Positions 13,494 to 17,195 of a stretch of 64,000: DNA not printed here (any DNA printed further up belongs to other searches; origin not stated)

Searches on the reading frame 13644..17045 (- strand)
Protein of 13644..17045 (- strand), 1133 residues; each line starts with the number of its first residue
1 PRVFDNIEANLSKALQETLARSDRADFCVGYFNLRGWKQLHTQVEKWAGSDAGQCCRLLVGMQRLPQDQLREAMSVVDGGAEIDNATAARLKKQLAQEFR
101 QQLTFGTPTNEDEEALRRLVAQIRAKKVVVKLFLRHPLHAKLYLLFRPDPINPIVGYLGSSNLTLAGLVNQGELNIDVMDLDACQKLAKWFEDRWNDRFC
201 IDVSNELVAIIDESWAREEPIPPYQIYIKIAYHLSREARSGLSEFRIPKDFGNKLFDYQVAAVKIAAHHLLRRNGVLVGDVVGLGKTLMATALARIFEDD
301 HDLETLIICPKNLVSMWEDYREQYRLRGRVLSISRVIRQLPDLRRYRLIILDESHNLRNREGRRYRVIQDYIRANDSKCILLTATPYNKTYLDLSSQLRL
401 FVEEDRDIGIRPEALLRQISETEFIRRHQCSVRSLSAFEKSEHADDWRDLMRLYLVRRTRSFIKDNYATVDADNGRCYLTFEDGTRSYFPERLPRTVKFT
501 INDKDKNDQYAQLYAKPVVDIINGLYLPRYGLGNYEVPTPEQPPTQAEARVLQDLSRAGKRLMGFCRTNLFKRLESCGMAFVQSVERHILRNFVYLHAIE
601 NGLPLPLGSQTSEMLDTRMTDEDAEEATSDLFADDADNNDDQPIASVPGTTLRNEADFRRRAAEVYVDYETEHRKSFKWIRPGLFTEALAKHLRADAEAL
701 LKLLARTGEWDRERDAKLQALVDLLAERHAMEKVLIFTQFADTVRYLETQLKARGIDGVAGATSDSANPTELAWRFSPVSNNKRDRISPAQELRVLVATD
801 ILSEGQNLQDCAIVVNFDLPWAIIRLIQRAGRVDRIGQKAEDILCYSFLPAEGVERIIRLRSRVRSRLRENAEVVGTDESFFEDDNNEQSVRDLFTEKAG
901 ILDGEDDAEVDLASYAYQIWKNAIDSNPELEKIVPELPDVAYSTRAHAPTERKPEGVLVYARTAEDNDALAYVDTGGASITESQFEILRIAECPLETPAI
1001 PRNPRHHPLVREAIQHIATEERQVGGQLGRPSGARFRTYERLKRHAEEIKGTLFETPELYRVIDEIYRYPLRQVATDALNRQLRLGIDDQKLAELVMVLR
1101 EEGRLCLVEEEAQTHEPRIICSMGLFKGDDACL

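Call 15: search_protein_families(library=pfam, proteins=[window:13644-17045:-], max_evalue=0.001)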
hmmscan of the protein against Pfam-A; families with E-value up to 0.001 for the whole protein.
window:13644-17045:- (1133 aa): 6 families
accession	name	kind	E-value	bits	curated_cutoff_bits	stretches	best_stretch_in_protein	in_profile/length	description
PF00271.37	Helicase_C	-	3.3e-16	59.9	23.5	1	717-837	2-110/110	Helicase conserved C-terminal domain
PF00176.29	SNF2-rel_dom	-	2.8e-12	46.8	24.9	1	258-321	1-70/290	SNF2-related domain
PF04851.21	ResIII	-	8.5e-08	32.7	22.5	0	340-387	120-163/164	Type III restriction enzyme, res subunit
PF00270.35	DEAD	-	7.5e-07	29.5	26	0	329-389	104-162/167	DEAD/DEAH box helicase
PF13091.12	PLDc_2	-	3.8e-06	27.2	27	1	109-195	51-132/132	PLD-like domain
PF09565.16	RE_NgoFVII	-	6.1e-06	26.1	23.8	1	117-194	68-148/162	NgoFVII restriction endonuclease N-terminal PLD domain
